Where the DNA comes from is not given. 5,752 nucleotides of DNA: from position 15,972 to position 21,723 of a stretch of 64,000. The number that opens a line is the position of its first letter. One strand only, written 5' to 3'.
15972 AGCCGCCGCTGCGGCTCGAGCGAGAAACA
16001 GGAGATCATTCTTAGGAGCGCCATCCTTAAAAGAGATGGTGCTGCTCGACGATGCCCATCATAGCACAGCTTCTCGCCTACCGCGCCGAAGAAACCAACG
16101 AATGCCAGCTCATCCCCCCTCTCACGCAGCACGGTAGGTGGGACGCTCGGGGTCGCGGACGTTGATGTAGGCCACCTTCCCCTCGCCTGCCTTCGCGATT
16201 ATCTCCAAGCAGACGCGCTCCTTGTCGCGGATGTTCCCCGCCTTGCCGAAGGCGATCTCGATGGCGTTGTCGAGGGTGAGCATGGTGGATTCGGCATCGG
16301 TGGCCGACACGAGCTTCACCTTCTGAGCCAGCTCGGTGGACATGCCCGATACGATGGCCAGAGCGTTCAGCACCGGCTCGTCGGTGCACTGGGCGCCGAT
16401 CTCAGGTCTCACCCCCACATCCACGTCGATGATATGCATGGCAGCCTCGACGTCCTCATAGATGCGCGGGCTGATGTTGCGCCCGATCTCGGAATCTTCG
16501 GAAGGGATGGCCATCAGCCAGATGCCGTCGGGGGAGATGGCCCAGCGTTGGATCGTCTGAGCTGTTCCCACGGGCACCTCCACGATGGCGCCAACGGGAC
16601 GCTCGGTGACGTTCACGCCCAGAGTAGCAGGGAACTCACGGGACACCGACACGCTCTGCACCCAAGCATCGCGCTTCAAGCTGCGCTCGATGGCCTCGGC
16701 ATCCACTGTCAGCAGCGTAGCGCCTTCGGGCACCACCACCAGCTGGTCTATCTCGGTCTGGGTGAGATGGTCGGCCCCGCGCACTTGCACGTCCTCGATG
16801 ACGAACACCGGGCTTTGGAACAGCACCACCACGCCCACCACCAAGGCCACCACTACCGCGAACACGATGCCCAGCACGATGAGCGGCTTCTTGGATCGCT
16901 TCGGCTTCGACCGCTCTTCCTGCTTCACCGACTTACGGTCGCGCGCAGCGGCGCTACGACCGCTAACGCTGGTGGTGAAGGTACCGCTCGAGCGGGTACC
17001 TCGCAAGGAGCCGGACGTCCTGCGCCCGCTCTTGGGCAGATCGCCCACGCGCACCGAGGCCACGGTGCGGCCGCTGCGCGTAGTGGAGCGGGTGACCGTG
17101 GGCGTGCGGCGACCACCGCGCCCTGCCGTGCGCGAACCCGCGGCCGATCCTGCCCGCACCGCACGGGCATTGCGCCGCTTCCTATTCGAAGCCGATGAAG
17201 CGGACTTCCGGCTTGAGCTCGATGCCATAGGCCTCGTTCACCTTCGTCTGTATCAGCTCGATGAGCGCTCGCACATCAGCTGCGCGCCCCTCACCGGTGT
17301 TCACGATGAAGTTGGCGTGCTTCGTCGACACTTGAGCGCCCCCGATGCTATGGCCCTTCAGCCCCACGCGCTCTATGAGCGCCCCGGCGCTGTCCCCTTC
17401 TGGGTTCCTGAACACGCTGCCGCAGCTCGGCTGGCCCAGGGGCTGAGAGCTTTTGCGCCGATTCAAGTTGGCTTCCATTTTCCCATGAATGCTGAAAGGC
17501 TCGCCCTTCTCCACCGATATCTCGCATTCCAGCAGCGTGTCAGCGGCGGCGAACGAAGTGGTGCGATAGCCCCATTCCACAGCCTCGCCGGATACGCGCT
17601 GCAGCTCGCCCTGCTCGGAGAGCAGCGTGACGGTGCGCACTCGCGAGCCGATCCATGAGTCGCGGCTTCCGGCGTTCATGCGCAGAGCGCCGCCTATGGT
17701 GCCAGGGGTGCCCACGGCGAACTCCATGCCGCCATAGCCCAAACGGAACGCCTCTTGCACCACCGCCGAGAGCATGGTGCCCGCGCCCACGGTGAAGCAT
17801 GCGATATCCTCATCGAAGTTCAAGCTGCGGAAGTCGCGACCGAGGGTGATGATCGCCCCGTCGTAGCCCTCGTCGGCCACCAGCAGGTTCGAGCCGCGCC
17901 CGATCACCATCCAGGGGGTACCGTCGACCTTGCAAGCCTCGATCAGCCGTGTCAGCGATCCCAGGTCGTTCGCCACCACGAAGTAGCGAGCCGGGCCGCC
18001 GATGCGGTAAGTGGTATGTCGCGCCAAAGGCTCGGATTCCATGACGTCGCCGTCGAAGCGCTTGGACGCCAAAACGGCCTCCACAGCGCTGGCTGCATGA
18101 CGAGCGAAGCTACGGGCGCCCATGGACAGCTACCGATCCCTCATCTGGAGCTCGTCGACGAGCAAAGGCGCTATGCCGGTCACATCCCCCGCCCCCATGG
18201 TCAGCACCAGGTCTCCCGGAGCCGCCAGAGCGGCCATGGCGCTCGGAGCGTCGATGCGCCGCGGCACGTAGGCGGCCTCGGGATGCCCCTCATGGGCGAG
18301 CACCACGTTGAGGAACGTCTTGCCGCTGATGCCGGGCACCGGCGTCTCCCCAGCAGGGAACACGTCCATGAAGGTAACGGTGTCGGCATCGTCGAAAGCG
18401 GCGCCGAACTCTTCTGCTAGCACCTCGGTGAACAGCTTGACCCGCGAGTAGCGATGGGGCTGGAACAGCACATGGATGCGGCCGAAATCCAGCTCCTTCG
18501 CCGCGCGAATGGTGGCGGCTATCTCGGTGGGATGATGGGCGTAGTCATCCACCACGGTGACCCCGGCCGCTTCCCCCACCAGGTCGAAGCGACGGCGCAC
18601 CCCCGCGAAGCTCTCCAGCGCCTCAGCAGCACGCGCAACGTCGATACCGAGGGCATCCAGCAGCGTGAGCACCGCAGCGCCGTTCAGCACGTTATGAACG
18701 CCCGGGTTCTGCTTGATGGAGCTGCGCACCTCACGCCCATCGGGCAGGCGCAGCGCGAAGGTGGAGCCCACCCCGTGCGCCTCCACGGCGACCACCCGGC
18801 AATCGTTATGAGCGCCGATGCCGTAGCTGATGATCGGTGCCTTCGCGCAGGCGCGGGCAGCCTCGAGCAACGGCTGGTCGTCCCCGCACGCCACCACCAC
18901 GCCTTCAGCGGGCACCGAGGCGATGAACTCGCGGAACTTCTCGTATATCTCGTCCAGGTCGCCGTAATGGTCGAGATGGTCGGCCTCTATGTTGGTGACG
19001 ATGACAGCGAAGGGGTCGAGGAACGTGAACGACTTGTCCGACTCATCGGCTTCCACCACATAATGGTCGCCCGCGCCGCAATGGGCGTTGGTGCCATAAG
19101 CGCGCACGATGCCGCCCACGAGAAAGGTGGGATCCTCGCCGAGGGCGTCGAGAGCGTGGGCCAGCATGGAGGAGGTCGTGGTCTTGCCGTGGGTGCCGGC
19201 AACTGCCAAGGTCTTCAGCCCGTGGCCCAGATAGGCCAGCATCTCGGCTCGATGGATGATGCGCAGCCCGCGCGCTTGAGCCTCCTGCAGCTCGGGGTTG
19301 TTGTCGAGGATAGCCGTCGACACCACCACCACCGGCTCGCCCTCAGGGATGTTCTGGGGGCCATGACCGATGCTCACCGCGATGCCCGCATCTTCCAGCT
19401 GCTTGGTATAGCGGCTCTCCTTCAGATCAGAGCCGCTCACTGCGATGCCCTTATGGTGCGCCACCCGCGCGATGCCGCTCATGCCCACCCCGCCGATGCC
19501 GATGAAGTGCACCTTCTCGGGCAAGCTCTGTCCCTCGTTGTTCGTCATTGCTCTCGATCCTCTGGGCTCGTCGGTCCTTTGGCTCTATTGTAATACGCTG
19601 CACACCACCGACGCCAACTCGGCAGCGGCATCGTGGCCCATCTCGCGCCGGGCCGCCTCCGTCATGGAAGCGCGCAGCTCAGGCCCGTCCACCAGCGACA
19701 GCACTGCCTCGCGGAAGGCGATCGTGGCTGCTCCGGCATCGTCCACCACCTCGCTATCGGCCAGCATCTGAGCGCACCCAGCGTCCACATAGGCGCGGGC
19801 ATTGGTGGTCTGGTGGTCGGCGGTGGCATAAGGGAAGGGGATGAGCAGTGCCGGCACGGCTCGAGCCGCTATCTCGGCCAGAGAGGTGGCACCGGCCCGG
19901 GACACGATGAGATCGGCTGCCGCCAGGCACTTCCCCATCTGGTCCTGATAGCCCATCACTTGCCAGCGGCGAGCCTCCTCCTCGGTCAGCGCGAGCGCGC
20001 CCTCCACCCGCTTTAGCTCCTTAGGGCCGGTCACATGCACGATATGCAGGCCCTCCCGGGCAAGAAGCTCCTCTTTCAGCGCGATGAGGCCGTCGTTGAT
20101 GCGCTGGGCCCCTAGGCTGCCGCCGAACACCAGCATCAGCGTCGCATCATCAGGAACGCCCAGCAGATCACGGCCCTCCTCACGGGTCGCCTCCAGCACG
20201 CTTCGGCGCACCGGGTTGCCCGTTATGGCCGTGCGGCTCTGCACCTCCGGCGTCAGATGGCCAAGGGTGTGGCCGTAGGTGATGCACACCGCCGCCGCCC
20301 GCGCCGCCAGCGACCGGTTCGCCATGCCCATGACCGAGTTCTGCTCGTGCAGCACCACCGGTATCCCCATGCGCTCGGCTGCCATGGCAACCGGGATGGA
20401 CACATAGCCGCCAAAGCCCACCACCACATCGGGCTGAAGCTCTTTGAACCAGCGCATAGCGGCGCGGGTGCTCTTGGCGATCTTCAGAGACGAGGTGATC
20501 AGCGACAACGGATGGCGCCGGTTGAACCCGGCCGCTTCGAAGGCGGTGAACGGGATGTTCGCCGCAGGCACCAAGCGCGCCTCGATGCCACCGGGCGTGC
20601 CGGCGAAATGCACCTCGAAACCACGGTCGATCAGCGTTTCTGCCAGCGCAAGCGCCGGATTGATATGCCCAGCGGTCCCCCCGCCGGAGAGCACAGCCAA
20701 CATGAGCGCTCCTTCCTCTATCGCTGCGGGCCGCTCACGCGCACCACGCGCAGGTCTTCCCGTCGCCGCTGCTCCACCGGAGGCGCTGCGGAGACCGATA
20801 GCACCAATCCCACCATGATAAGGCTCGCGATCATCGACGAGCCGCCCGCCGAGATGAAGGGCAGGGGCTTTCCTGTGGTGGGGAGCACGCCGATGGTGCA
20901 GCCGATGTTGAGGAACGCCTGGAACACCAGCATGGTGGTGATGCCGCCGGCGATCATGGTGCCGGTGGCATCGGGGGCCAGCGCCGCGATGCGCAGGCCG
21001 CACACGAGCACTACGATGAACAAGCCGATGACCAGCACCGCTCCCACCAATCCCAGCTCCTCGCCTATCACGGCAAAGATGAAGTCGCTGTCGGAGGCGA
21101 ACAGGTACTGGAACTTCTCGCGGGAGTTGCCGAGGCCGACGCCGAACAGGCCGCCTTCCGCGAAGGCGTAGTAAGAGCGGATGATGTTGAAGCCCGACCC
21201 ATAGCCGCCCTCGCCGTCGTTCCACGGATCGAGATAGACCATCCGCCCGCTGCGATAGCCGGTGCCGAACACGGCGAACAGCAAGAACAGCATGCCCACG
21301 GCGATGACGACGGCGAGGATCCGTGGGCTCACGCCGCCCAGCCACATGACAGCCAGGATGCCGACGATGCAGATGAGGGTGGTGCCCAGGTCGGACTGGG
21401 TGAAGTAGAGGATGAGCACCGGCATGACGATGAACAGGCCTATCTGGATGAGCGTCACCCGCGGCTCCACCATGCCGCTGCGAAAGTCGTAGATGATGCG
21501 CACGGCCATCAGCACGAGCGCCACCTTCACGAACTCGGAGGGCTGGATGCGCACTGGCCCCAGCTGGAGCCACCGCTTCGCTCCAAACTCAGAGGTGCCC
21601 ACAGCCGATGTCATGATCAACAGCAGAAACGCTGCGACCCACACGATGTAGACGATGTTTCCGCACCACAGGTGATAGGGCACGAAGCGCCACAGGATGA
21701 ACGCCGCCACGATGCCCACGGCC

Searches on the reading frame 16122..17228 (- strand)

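Call 74: search_protein_families(library=pfam, proteins=[window:16122-17228:-], max_evalue=0.00001)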
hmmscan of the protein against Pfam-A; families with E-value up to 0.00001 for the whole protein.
window:16122-17228:- (368 aa): 1 family
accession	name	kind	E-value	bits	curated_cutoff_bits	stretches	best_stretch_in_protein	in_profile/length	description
PF08478.15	POTRA_1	-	4e-16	59.5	23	1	144-210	3-69/69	POTRA domain, FtsQ-type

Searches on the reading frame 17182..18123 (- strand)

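Call 75: search_protein_families(library=pfam, proteins=[window:17182-18123:-], max_evalue=0.00001)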
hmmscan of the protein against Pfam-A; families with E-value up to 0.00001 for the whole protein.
window:17182-18123:- (313 aa): 2 families
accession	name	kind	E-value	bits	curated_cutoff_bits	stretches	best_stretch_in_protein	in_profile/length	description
PF02873.21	MurB_C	-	3.1e-37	127.2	27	1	212-310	2-99/99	UDP-N-acetylenolpyruvoylglucosamine reductase, C-terminal domain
PF01565.28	FAD_binding_4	-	3.8e-16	59.5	26.4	1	47-178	3-139/139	FAD binding domain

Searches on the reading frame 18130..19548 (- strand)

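Call 75: search_protein_families(library=pfam, proteins=[window:18130-19548:-], max_evalue=0.00001)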
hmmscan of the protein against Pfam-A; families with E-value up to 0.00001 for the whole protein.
window:18130-19548:- (472 aa): 3 families
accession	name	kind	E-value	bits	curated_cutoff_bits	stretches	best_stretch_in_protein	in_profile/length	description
PF01225.30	Mur_ligase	-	6.8e-27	94.1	21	1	12-107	1-90/95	Mur ligase family, catalytic domain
PF08245.18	Mur_ligase_M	-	4.7e-24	85.9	24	1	116-296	1-199/200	Mur ligase middle domain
PF02875.26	Mur_ligase_C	-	3.1e-21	77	28.4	1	319-454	1-127/127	Mur ligase, glutamate ligase domain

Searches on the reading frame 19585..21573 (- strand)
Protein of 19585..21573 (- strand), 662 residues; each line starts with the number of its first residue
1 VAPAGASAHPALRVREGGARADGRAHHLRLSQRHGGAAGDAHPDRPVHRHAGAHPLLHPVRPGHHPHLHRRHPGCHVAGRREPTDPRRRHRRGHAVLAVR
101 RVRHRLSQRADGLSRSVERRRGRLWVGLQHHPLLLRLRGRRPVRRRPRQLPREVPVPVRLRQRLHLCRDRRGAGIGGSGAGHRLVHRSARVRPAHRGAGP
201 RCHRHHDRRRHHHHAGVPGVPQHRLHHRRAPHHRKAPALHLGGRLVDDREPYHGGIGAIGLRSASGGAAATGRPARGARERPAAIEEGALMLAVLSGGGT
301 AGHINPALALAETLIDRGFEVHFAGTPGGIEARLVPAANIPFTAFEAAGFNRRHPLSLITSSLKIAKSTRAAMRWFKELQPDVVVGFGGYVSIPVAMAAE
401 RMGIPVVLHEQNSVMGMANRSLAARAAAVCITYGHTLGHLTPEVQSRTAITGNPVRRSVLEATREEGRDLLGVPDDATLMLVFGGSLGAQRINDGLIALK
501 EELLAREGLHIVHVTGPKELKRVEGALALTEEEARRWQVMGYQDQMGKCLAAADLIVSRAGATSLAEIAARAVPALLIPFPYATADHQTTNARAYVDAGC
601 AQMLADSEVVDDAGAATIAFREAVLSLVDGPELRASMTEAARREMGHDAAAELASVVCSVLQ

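Call 75: search_protein_families(library=pfam, proteins=[window:19585-21573:-], max_evalue=0.00001)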
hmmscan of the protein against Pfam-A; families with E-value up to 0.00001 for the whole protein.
window:19585-21573:- (662 aa): 2 families
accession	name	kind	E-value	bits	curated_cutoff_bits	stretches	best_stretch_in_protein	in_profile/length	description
PF03033.26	Glyco_transf_28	-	1.8e-36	125.7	26.2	1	294-430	2-138/139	Glycosyltransferase family 28 N-terminal domain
PF04101.22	Glyco_tran_28_C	-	1.1e-27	97.6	22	1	480-609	2-128/166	Glycosyltransferase family 28 C-terminal domain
